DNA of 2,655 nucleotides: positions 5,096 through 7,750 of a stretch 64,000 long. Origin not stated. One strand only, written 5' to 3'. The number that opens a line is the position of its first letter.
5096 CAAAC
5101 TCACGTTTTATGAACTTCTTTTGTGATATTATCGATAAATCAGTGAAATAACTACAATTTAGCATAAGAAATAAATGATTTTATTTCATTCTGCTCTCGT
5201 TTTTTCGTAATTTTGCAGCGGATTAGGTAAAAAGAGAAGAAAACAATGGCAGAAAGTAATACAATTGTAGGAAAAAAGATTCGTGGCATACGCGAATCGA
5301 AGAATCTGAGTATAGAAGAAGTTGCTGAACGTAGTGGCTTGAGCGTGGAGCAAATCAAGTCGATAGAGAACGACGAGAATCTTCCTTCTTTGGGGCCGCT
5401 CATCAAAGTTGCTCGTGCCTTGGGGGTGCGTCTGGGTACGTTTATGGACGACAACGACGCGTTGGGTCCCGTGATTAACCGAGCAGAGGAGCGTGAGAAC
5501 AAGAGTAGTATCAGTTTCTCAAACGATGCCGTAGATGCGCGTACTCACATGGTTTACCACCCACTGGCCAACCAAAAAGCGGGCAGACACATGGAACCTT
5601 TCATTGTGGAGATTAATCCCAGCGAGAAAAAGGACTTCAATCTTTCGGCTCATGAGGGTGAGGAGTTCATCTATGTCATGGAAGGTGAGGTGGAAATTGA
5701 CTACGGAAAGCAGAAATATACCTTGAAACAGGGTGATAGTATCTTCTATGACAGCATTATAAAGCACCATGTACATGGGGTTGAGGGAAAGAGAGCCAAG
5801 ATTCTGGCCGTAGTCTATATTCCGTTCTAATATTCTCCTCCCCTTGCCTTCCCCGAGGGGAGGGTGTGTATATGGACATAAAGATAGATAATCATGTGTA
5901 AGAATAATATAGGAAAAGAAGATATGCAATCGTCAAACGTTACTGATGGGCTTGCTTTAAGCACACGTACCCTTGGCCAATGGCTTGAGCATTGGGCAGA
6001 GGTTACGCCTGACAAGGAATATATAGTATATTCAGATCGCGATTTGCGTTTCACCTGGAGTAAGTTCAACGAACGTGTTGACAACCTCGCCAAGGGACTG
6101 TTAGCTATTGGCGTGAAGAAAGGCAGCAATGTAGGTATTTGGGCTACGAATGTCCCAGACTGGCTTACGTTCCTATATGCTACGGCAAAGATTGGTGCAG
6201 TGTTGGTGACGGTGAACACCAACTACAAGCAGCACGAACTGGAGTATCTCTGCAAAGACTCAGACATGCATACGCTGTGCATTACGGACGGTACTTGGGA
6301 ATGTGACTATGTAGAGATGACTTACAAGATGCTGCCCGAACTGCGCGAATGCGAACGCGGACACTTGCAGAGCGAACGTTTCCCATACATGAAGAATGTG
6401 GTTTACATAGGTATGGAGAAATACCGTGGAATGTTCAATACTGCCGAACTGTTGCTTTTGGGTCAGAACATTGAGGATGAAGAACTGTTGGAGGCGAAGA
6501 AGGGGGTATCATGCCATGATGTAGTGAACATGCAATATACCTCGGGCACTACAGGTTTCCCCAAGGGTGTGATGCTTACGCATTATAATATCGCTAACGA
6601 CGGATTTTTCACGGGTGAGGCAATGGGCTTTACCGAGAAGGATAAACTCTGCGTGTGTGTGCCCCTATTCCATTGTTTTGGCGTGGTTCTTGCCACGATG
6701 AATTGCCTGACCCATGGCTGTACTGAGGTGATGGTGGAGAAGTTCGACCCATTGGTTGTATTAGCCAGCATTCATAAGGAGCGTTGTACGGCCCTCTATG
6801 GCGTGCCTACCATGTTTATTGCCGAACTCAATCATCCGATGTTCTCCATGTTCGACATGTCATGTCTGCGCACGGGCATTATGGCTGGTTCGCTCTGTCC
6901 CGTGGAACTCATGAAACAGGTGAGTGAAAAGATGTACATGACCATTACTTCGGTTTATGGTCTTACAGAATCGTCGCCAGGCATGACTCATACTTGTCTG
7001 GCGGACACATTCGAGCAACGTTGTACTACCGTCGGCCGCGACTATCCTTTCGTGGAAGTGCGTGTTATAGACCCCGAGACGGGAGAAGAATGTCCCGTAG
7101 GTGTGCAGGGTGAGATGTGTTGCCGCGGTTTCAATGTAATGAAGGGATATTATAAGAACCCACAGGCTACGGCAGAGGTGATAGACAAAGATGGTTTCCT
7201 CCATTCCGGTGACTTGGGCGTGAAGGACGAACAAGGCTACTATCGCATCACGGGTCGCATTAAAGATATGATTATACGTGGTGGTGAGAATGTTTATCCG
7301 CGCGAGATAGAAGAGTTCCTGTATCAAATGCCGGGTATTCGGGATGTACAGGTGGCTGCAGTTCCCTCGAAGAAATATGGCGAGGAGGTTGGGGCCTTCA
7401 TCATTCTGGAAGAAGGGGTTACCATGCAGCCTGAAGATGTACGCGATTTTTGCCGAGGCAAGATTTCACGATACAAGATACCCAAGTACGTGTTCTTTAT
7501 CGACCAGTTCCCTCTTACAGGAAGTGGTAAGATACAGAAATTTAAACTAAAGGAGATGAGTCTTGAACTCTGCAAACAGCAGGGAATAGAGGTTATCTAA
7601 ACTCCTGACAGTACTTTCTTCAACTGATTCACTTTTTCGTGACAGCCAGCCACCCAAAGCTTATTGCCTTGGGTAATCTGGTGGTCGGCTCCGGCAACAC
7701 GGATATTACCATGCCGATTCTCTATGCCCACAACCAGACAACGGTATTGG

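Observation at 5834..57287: Dispersed C-arm/G-arm hairpin element with a G-quadruplex-type tail, 12 or more copies in 64 kb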

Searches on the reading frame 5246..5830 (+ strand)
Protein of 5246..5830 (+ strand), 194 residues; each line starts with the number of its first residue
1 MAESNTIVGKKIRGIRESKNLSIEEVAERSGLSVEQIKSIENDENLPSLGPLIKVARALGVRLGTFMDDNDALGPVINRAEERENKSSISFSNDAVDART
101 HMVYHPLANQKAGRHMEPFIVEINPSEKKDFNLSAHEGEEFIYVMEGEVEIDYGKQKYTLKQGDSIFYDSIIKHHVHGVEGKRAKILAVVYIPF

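Call 10: search_protein_families(library=pfam, proteins=[window:5246-5830:+])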
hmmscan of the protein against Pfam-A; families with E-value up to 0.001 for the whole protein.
window:5246-5830:+ (194 aa): 7 families
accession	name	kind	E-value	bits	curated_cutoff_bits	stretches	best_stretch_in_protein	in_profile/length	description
PF07883.17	Cupin_2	-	8.2e-15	54.7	27.2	1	120-190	2-70/70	Cupin domain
PF01381.28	HTH_3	-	1.1e-13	51.4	23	1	12-64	1-53/55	Helix-turn-helix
PF12844.13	HTH_19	-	3.2e-08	33.8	30.2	1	9-68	1-60/64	Helix-turn-helix domain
PF13443.12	HTH_26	-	1.2e-07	32.3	22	1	11-70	1-61/63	Cro/C1-type HTH DNA-binding domain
PF13560.12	HTH_31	-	1e-06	29.4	27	1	9-61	3-56/64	Helix-turn-helix domain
PF13413.12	HTH_25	-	1.9e-06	28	24.6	1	13-48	3-40/62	Helix-turn-helix domain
PF05899.18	Cupin_3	-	5.8e-05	23.2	23.5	1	131-168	19-56/74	EutQ-like cupin domain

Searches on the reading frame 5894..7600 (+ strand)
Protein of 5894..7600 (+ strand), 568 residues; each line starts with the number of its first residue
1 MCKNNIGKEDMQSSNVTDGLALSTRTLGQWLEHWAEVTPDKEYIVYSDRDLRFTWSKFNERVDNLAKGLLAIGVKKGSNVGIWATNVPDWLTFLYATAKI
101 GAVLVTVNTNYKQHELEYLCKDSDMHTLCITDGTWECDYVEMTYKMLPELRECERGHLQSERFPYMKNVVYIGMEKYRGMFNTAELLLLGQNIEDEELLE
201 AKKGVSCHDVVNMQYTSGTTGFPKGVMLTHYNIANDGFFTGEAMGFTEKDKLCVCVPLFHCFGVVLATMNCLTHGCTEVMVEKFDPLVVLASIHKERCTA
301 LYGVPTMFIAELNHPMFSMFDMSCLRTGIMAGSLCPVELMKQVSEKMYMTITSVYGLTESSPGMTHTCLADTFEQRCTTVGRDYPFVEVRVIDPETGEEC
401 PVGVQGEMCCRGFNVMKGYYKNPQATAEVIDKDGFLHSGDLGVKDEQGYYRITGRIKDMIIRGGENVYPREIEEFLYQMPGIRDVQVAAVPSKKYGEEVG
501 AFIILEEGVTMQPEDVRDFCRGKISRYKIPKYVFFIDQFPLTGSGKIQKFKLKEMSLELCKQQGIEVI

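Call 10: search_protein_families(library=pfam, proteins=[window:5894-7600:+])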
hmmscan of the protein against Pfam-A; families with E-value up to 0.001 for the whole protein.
window:5894-7600:+ (568 aa): 2 families
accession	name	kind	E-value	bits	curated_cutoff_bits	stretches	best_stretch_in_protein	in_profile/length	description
PF00501.34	AMP-binding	-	2.6e-91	306.7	29.9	1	31-420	1-384/384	AMP-binding enzyme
PF13193.12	AMP-binding_C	-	1.8e-15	58.1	24.5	1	471-546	1-76/76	AMP-binding enzyme C-terminal domain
